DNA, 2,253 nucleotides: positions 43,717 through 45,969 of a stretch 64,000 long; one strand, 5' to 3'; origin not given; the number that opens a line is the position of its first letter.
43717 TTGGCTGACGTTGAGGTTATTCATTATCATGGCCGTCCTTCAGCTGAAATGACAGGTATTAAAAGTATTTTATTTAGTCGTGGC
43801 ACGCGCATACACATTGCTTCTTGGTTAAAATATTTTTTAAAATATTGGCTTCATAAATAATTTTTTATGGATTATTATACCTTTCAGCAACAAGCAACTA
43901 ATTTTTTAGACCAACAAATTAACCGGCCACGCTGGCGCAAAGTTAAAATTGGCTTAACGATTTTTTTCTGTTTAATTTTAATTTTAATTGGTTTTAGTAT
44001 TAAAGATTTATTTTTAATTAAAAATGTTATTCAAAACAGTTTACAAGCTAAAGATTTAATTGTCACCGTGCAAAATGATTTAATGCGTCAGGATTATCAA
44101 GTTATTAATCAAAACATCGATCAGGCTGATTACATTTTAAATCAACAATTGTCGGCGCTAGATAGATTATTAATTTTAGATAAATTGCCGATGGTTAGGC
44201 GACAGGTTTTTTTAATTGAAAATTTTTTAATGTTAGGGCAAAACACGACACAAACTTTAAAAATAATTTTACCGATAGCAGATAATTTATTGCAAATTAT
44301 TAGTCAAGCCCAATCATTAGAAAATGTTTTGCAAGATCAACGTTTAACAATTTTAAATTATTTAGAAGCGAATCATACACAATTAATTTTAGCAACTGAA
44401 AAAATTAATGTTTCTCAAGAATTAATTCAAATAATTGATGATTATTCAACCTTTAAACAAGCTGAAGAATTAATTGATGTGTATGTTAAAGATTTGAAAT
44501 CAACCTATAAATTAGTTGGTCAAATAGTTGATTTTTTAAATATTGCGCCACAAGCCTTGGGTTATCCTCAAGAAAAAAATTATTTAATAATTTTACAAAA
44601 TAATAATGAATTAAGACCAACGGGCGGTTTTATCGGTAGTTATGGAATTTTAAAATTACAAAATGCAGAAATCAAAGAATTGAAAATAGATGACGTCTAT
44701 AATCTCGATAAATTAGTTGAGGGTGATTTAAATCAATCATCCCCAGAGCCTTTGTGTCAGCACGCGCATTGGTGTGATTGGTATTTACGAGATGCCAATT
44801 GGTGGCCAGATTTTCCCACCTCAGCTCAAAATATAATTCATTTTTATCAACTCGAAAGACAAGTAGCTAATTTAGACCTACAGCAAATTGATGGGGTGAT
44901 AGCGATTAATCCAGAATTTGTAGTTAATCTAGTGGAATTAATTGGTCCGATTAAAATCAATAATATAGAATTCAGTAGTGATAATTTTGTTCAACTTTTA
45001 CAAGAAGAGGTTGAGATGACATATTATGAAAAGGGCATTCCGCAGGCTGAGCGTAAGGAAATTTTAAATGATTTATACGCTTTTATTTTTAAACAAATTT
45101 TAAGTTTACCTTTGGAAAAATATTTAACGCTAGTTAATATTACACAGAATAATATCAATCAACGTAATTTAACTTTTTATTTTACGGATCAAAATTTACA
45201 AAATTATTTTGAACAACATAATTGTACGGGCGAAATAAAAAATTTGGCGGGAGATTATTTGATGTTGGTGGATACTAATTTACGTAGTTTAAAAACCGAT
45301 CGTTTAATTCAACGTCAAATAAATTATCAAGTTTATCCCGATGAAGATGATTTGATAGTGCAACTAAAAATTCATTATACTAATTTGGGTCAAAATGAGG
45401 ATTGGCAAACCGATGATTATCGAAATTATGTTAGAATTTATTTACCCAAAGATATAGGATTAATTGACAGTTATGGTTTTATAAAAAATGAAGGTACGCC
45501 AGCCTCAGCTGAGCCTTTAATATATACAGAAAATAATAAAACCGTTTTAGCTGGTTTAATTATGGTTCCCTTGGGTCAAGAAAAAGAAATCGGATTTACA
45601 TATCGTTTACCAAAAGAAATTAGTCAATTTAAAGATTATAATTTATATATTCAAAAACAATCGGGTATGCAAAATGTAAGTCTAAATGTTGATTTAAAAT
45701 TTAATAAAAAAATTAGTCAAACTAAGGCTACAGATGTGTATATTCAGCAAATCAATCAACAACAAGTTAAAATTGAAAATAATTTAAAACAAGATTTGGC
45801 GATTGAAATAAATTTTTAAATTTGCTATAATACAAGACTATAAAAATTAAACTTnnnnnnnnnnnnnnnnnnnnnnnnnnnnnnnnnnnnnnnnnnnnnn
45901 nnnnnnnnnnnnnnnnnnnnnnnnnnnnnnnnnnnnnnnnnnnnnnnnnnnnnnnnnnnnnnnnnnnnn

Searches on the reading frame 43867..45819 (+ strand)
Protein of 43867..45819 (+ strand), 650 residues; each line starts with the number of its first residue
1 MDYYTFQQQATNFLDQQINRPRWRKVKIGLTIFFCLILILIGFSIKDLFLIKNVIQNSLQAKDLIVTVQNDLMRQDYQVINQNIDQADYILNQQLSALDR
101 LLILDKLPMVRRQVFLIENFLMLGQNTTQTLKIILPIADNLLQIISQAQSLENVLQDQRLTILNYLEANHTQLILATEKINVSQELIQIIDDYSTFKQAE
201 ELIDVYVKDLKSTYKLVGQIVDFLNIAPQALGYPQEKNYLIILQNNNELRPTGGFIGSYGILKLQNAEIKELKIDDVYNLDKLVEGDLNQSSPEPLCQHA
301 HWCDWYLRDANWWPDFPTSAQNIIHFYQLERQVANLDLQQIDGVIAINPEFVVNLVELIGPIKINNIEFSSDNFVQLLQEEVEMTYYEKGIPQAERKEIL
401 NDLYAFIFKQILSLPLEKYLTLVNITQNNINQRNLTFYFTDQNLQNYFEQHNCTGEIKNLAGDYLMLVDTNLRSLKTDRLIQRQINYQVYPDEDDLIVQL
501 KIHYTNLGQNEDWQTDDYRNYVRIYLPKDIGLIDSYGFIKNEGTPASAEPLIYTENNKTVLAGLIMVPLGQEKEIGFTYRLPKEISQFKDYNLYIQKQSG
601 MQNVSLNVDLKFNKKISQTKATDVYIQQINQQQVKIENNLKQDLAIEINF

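Call 3: search_protein_families(library=pfam, proteins=[window:43867-45819:+], max_evalue=0.1)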
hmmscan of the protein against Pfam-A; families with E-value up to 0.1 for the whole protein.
window:43867-45819:+ (650 aa): 1 family
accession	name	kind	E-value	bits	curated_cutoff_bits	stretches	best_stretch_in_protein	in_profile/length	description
PF13196.11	DUF4012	-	4.2e-29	102.3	28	1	235-382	2-143/144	Protein of unknown function (DUF4012)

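Call 4: search_protein_families(library=ncbifam, proteins=[window:43867-45819:+], max_evalue=0.1)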
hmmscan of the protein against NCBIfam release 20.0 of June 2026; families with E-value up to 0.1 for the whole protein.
window:43867-45819:+ (650 aa): 0 families

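Call 47: search_protein_families(library=padloc, proteins=[window:43867-45819:+], max_evalue=0.01)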
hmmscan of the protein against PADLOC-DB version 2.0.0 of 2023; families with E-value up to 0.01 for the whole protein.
window:43867-45819:+ (650 aa): 0 families
